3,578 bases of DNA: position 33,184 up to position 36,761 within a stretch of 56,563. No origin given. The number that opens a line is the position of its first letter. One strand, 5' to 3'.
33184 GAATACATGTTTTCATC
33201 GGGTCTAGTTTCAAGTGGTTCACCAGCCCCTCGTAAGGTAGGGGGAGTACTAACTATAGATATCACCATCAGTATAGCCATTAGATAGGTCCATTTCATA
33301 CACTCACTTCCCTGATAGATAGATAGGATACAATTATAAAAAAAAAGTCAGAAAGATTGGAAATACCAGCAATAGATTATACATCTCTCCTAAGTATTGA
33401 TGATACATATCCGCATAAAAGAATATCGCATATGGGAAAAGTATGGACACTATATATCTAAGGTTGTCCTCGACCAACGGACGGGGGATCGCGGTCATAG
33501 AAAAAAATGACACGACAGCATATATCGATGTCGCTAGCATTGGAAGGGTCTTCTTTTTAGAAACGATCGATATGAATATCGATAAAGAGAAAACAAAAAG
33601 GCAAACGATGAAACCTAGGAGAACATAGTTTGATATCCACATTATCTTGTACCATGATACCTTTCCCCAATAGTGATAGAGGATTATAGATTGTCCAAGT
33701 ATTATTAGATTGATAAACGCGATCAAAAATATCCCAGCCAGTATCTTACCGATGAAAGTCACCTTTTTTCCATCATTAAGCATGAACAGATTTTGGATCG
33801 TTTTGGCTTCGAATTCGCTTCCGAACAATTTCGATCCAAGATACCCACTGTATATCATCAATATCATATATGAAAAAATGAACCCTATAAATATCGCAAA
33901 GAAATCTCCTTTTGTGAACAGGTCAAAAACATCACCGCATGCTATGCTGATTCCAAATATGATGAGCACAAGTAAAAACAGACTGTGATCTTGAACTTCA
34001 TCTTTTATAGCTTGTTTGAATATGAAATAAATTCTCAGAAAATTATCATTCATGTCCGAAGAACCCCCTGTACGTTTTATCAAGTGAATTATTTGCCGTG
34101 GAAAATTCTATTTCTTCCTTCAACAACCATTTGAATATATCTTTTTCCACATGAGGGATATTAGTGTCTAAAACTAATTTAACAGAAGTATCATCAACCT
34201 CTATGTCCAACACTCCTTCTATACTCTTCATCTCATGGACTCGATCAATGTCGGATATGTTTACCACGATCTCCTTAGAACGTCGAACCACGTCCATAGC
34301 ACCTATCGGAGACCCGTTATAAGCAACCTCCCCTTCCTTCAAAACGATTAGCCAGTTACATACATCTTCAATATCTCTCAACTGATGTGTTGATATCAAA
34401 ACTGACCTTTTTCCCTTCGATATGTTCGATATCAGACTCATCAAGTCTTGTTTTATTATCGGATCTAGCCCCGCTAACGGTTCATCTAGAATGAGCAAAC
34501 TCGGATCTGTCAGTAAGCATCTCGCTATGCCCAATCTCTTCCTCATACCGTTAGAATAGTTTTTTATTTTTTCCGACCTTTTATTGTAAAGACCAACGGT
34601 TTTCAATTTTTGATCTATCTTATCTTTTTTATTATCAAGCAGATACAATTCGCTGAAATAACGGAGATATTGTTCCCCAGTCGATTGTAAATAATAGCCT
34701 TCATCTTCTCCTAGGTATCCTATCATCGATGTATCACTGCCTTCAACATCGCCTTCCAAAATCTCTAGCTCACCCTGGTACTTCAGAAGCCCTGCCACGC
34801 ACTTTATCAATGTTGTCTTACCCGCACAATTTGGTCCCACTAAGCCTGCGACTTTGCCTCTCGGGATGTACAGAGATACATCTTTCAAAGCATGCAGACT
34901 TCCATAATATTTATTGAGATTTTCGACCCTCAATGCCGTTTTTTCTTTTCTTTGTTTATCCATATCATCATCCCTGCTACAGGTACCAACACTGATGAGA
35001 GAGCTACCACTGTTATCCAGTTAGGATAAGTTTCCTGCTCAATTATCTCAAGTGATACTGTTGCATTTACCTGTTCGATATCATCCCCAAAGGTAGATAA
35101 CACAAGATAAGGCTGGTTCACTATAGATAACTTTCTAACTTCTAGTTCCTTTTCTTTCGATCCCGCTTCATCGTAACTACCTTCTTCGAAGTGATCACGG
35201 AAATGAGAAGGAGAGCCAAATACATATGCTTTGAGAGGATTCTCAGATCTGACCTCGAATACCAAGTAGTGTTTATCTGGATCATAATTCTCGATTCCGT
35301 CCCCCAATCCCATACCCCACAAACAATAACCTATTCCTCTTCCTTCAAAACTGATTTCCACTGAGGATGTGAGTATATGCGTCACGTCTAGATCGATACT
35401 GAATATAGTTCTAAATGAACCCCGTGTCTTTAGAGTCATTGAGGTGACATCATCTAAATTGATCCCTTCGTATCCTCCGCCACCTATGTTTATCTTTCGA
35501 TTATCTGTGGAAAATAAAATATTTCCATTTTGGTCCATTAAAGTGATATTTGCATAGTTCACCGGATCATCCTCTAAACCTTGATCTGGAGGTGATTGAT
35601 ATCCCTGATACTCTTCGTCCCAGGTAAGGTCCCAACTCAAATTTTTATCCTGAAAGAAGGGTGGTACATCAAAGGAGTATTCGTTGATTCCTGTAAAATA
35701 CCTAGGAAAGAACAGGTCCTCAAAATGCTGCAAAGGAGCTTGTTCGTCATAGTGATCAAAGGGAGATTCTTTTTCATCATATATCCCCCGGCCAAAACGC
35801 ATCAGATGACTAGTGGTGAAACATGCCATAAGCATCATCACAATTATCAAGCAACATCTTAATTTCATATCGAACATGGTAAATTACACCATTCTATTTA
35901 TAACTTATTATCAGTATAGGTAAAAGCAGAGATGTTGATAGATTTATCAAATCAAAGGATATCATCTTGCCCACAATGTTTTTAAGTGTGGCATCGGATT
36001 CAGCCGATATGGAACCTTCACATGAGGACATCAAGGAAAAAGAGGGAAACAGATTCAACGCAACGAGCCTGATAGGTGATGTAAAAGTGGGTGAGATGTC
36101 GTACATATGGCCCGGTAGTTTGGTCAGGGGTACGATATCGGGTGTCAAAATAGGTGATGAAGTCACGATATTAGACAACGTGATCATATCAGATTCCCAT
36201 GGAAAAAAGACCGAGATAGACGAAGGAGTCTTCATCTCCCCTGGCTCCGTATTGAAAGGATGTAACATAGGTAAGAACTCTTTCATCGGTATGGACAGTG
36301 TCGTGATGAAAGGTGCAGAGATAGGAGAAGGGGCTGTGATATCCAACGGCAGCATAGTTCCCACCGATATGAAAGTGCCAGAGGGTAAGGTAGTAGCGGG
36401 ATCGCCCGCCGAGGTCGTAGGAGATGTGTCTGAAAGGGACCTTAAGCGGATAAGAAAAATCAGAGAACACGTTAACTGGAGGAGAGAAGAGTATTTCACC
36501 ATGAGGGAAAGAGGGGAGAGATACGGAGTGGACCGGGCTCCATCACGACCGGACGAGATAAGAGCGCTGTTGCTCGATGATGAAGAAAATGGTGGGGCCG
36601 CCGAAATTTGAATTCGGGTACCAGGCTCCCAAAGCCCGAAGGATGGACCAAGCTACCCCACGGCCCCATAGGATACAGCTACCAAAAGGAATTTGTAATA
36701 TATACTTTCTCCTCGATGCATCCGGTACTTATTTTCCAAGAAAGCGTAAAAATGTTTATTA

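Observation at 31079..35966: AT-richer six-gene operon next to tRNA-Gly: ABC-2 transporter plus three bitopic surface proteins of unknown family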

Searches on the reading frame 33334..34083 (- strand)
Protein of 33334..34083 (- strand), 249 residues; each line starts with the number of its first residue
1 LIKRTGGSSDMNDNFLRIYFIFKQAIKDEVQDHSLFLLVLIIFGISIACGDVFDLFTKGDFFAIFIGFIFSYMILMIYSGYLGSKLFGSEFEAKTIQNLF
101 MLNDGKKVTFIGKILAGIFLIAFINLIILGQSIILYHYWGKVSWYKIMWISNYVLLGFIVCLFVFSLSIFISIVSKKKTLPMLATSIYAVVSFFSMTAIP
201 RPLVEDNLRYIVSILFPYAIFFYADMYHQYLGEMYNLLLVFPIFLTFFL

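Call 4: search_protein_families(library=pfam, proteins=[window:33334-34083:-], max_evalue=1)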
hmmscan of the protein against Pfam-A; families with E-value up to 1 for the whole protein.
window:33334-34083:- (249 aa): 5 families
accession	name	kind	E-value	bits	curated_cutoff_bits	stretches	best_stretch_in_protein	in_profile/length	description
PF12679.13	ABC2_membrane_2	-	1.1e-06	28.6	27.2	1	32-199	72-203/283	ABC-2 family transporter protein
PF12730.13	ABC2_membrane_4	-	4.2e-06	27.3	27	1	61-191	45-178/179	ABC-2 family transporter protein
PF06716.16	MP_p6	-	0.0032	17.9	22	1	153-177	8-34/54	Movement protein p6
PF12698.13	ABC2_membrane_3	-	0.052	13.1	31.6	1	35-102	214-280/347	ABC-2 family transporter protein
PF04995.19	CcmD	-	0.41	11.2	25.6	1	153-184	6-37/44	Heme exporter protein D (CcmD)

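Call 5: search_protein_families(library=ncbifam, proteins=[window:33334-34083:-], max_evalue=1)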
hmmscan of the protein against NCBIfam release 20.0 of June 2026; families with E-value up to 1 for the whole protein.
window:33334-34083:- (249 aa): 0 families

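Call 59: search_solved_structures(query=A7, max_evalue=10)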
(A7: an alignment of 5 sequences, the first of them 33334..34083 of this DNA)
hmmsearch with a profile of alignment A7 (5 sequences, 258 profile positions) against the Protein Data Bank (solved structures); distinct sequences matched with E-value up to 10: 0.

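Call 60: search_protein_families(library=pfam, alignment_id=A7, max_evalue=1)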
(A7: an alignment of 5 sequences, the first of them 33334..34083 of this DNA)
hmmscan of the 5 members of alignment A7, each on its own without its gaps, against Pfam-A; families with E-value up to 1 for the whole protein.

A. member 1, window:33334-34083:- (249 aa): 5 families
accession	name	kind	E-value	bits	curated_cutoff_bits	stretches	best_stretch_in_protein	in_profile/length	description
PF12679.13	ABC2_membrane_2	-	1.1e-06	28.6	27.2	1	32-199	72-203/283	ABC-2 family transporter protein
PF12730.13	ABC2_membrane_4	-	4.2e-06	27.3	27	1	61-191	45-178/179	ABC-2 family transporter protein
PF06716.16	MP_p6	-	0.0032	17.9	22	1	153-177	8-34/54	Movement protein p6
PF12698.13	ABC2_membrane_3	-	0.052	13.1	31.6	1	35-102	214-280/347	ABC-2 family transporter protein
PF04995.19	CcmD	-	0.41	11.2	25.6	1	153-184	6-37/44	Heme exporter protein D (CcmD)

B. families by the number of members that match (of 5 scanned): 6 families
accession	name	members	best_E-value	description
PF12679.13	ABC2_membrane_2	5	1.1e-06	ABC-2 family transporter protein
PF12730.13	ABC2_membrane_4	2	8.9e-08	ABC-2 family transporter protein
PF06716.16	MP_p6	1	0.0032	Movement protein p6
PF01529.25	DHHC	1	0.04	DHHC palmitoyltransferase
PF12698.13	ABC2_membrane_3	1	0.052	ABC-2 family transporter protein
PF04995.19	CcmD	1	0.41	Heme exporter protein D (CcmD)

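Call 64: search_protein_families(library=padloc, proteins=[window:33334-34083:-], max_evalue=0.01)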
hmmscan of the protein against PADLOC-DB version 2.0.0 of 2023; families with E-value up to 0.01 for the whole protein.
window:33334-34083:- (249 aa): 0 families

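Call 68: search_protein_families(library=ncbifam, alignment_id=A7, max_evalue=1)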
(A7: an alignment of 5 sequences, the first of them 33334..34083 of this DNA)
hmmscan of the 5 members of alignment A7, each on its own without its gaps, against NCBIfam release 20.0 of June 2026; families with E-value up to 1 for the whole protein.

A. member 1, window:33334-34083:- (249 aa): 0 families

B. families by the number of members that match (of 5 scanned): 0 families

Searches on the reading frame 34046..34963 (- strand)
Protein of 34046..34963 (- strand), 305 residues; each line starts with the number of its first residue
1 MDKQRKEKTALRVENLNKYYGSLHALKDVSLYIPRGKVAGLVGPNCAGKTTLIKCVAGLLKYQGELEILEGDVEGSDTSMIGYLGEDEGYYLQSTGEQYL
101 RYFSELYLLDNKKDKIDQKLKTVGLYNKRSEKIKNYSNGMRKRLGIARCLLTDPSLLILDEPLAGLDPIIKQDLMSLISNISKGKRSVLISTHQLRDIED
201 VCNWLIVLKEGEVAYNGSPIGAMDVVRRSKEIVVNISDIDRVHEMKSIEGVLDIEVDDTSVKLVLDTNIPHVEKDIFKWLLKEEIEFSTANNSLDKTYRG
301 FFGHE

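Call 4: search_protein_families(library=pfam, proteins=[window:34046-34963:-], max_evalue=1)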
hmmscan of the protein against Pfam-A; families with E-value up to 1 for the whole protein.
window:34046-34963:- (305 aa): 5 families
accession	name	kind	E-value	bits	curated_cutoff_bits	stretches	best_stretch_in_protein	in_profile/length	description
PF00005.33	ABC_tran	-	4.3e-27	95.8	25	1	26-164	1-137/137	ABC transporter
PF13304.12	AAA_21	-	4e-12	47.3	27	2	100-194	194-299/304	AAA domain, putative AbiEii toxin, Type IV TA system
PF13476.12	AAA_23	-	0.011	16.8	27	1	11-61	2-44/201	AAA domain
PF01458.23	SUFBD_core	-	0.12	12.2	27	1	65-96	187-218/232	SUF system FeS cluster assembly, SufBD core domain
PF00004.35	AAA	-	0.43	11.5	21.2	1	41-63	3-25/131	ATPase family associated with various cellular activities (AAA)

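Call 5: search_protein_families(library=ncbifam, proteins=[window:34046-34963:-], max_evalue=1)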
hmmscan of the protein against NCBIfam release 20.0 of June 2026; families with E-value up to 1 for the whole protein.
window:34046-34963:- (305 aa): 199 families (the best 25 are shown)
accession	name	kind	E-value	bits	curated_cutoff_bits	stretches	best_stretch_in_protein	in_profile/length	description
TIGR03522.1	GldA_ABC_ATP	equivalog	1.2e-45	156.3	402.6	1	11-297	3-296/301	gliding motility-associated ABC transporter ATP-binding subunit GldA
TIGR01188.1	drrA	subfamily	7.1e-45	153.6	312.45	1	18-266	1-263/302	daunorubicin resistance ABC transporter, ATP-binding protein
TIGR03740.1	galliderm_ABC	subfamily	4.1e-43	147.6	309.75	1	11-218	1-207/223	lantibiotic protection ABC transporter ATP-binding subunit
TIGR03864.1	PQQ_ABC_ATP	hypoth_equivalog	3.3e-38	131.5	302.25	1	10-219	1-216/236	ABC transporter, ATP-binding subunit, PQQ-dependent alcohol dehydrogenase system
TIGR04406.1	LPS_export_lptB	equivalog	3e-36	124.9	240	1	11-220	2-220/239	LPS export ABC transporter ATP-binding protein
NF047568.1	PSM_export_PmtC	equivalog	2.5e-34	119.1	375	1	12-245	2-228/290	phenol-soluble modulin export ABC transporter ATP-binding protein PmtC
NF047565.1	PSM_export_PmtA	equivalog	3.1e-34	118.5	350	1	12-240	4-230/282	phenol-soluble modulin export ABC transporter ATP-binding protein PmtA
NF033858.1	ABC2_perm_RbbA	equivalog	5.7e-34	117.2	1050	1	11-220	2-222/909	ribosome-associated ATPase/putative transporter RbbA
TIGR02315.1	ABC_phnC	equivalog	1.5e-32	112.9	266.1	2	110-220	120-231/243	phosphonate ABC transporter ATP-binding protein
TIGR04521.1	ECF_ATPase_2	equivalog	9.9e-32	110.1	330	2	113-241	121-251/279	energy-coupling factor transporter ATPase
NF008449.1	PRK11300.1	equivalog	3.5e-30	105.1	362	2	113-220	131-239/255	high-affinity branched-chain amino acid ABC transporter ATP-binding protein LivG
NF010060.0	PRK13537.1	equivalog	5.6e-29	101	521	1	6-220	11-231/314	nodulation factor ABC transporter ATP-binding protein NodI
NF053840.1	MnTportMntADein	equivalog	1.1e-28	100.4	400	2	113-219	111-216/240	manganese ABC transporter ATP-binding protein MntA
TIGR03411.1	urea_trans_UrtD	equivalog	1.2e-27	97.1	304.1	2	110-231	118-234/242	urea ABC transporter ATP-binding protein UrtD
NF010157.0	PRK13636.1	equivalog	2e-27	96.1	463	1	7-221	2-228/285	cobalt transporter ATP-binding subunit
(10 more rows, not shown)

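Call 57: search_solved_structures(query=window:34046-34963:-, max_evalue=1e-20)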
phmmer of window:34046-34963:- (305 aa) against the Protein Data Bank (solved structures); distinct sequences matched with E-value up to 1e-20: 58.
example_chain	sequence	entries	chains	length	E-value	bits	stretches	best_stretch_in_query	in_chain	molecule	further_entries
8edw_A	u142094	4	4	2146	9e-38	133.4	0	19-220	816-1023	Phospholipid-transporting ATPase ABCA7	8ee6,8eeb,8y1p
8eop_A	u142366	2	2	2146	6.2e-37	130.7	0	19-220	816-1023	Phospholipid-transporting ATPase ABCA7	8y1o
7o0y_B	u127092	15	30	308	1.1e-36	129.8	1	10-215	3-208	Probable ABC transporter ATP-binding protein NosF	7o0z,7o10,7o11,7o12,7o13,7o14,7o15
7qba_B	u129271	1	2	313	1.8e-36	129.1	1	9-215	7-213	Probable ABC transporter ATP-binding protein NosF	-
7o17_B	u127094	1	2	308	2.9e-36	128.5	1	10-215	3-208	Probable ABC transporter ATP-binding protein NosF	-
7w01_A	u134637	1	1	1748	1.1e-35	126.5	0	10-219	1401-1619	Phospholipid-transporting ATPase ABCA3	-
7w02_A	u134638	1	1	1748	7.8e-35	123.8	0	10-219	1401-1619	Phospholipid-transporting ATPase ABCA3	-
7tby_A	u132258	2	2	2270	1.2e-33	119.9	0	8-220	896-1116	ATP-binding cassette, sub-family A (ABC1), member 1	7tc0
7tdt_A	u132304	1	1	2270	1.2e-33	119.9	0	8-220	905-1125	Phospholipid-transporting ATPase ABCA1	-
7tbz_A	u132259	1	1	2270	1.2e-33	119.9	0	8-220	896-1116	ATP-binding cassette, sub-family A (ABC1), member 1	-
5xjy_A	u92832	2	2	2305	1.2e-33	119.8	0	8-220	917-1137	ATP-binding cassette sub-family A member 1 | Phospholipid-transporting ATPase ABCA1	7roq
7lkp_A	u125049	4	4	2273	4e-33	118.2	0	31-221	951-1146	Retinal-specific phospholipid-transporting ATPase ABCA4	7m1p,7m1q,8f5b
7e7i_A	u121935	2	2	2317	4.2e-33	118.1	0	31-221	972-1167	Retinal-specific phospholipid-transporting ATPase ABCA4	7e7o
7tbw_A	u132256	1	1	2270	8.1e-33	117.1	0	8-220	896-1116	ATP-binding cassette, sub-family A (ABC1), member 1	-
7lkz_A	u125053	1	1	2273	2.7e-32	115.4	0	31-221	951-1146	Retinal-specific phospholipid-transporting ATPase ABCA4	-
6xjh_C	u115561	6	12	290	1.2e-26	96.9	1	12-242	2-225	ABC transporter ATP-binding protein | ABC transporter, ATP-binding protein, putative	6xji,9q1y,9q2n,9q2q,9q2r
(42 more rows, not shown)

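Call 64: search_protein_families(library=padloc, proteins=[window:34046-34963:-], max_evalue=0.01)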
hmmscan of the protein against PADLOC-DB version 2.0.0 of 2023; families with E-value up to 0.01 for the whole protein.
window:34046-34963:- (305 aa): 26 families (the best 25 are shown)
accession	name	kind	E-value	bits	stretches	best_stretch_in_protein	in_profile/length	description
PDLC04135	mad3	-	1.1e-27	95.6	2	92-212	219-341/374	mads_3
PDLC02980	AriA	-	2.1e-11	42.3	2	99-194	169-299/304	-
PDLC04140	mad8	-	2.3e-08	31.9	1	21-198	12-237/314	mads_8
PDLC02914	ATPase-Toprim_I-B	-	1.5e-07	29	1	29-123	18-102/443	-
PDLC04175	HEC-01A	-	1.9e-07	28.5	1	102-193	215-307/363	-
PDLC02335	AbiLi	-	1e-06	26.1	0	136-194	176-237/326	AbiLi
PDLC04213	HEC-02A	-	2.4e-06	25.3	1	135-194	209-272/337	-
PDLC04174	HEC-01A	-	5.3e-06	23.9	1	101-197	112-211/264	-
PDLC03878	NsnB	-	2.8e-05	22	1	128-193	209-276/345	-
PDLC04239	PDC-M01A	-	2.8e-05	20.8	0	151-193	408-451/552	-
PDLC04242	PDC-M01A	-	6.7e-05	19.3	0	152-194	423-466/566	-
PDLC04179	HEC-01A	-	7.1e-05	20.1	1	127-201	331-408/459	-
PDLC04214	HEC-02A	-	9.8e-05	19.8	1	132-194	212-278/338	-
PDLC04164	AriA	-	0.00013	19.6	0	89-193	124-231/253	-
PDLC04541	PDC-M25A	-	0.00018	18.7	0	131-193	246-305/380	-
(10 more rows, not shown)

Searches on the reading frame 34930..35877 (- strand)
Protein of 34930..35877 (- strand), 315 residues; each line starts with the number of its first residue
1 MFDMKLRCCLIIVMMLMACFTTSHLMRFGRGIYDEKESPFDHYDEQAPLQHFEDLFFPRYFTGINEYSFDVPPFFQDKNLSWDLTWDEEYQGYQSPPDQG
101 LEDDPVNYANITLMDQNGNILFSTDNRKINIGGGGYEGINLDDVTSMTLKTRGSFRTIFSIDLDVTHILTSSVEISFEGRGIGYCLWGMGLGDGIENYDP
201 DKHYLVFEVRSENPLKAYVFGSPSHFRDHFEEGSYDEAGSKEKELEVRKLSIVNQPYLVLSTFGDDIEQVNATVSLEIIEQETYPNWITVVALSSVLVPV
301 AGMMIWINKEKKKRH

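Call 4: search_protein_families(library=pfam, proteins=[window:34930-35877:-], max_evalue=1)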
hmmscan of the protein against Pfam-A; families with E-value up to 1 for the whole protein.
window:34930-35877:- (315 aa): 0 families

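Call 5: search_protein_families(library=ncbifam, proteins=[window:34930-35877:-], max_evalue=1)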
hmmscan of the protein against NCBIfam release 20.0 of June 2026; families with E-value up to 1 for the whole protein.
window:34930-35877:- (315 aa): 0 families

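Call 64: search_protein_families(library=padloc, proteins=[window:34930-35877:-], max_evalue=0.01)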
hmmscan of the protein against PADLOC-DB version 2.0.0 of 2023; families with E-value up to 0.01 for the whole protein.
window:34930-35877:- (315 aa): 0 families

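Call 78: search_protein_families(library=phrogs, proteins=[window:34930-35877:-], max_evalue=0.1)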
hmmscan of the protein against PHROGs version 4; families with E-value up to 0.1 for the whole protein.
window:34930-35877:- (315 aa): 0 families

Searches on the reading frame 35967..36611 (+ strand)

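Call 4: search_protein_families(library=pfam, proteins=[window:35967-36611:+], max_evalue=1)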
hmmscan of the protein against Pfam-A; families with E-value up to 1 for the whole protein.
window:35967-36611:+ (214 aa): 8 families
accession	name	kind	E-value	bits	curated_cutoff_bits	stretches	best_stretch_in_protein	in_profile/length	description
PF00132.30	Hexapep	-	5.4e-17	61.1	27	3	98-131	1-34/36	Bacterial transferase hexapeptide (six repeats)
PF14602.12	Hexapep_2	-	9.8e-08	32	27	1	101-131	4-32/34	Hexapeptide repeat of succinyl-transferase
PF25084.1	LbH_EIF2B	-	1.4e-07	31.9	54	2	60-140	22-102/105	EIF2B subunit epsilon LbH domain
PF24894.1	Hexapep_GlmU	-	0.0027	18.2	23.3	1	95-144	37-84/104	GlmU-like, C-terminal hexapeptide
PF21711.3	DCTN5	-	0.005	17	40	1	53-156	48-159/182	Dynactin subunit 5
PF16314.11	DUF4954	-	0.012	14.8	26.2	1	29-122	181-274/433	Domain of unknown function (DUF4954)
PF25247.1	LbH_GLGC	-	0.037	14.4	27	1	80-125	9-52/135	GLGC left-handed parallel beta-helix domain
PF07959.18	Fucose_pyrophosphorylase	-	0.042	13.2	34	1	70-146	269-344/418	Fucose pyrophosphorylase domain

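Call 5: search_protein_families(library=ncbifam, proteins=[window:35967-36611:+], max_evalue=1)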
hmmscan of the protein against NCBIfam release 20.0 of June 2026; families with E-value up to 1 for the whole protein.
window:35967-36611:+ (214 aa): 56 families (the best 25 are shown)
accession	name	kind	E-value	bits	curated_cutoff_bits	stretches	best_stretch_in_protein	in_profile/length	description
NF050158.1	CarbAnhydGPos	equivalog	4e-35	121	250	1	33-180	22-169/172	gamma carbonic anhydrase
TIGR02287.1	PaaY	equivalog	8.1e-25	87.6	319.6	1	33-161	21-149/192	phenylacetic acid degradation protein PaaY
NF010150.1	PRK13627.1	equivalog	1.7e-20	73.6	305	1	32-162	22-152/196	carnitine operon protein CaiE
TIGR03570.1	NeuD_NnaD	subfamily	1.1e-15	57.7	160.8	1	38-148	99-201/202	NeuD/PglB/VioB family sugar acetyltransferase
TIGR03532.1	DapD_Ac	equivalog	6.4e-12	45.6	231.75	1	35-161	94-221/231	2,3,4,5-tetrahydropyridine-2,6-dicarboxylate N-acetyltransferase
TIGR02353.1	NRPS_term_dom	equivalog_domain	2.6e-11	42.6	423.1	1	59-155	112-217/695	Pls/PosA family non-ribosomal peptide synthetase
TIGR01853.1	lipid_A_lpxD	equivalog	1.4e-10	40.6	242.5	3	61-131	106-173/325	UDP-3-O-(3-hydroxymyristoyl)glucosamine N-acyltransferase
TIGR03308.1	phn_thr-fam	hypoth_equivalog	6.8e-10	39.1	201.65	1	97-173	107-178/204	phosphonate metabolim protein, transferase hexapeptide repeat family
NF000311.1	Vat_ABCDEFH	equivalog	1.8e-09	37.5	300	1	99-166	111-174/201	Vat family streptogramin A O-acetyltransferase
NF007240.0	PRK09677.1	equivalog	5.3e-09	35.8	243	1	55-153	81-183/192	putative lipopolysaccharide biosynthesis O-acetyl transferase WbbJ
NF007076.0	PRK09527.1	equivalog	5.4e-09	35.8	347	1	59-160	95-191/203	galactoside O-acetyltransferase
NF002060.0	PRK00892.1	subfamily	6.3e-08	32.1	207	2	80-138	112-171/345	UDP-3-O-(3-hydroxymyristoyl)glucosamine N-acyltransferase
NF058585.1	HptprglPActTf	PfamEq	1.1e-07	31.6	300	1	99-157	107-163/172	heptaprenylglyceryl phosphate O-acetyltransferase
NF000504.1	stregram_VatH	exception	1.2e-07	31.9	475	1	97-166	115-184/216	streptogramin A O-acetyltransferase Vat(H)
NF053794.1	beta_CO2some_M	equivalog_domain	1.5e-07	31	550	1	32-145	31-154/320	beta-carboxysome scaffolding protein CcmM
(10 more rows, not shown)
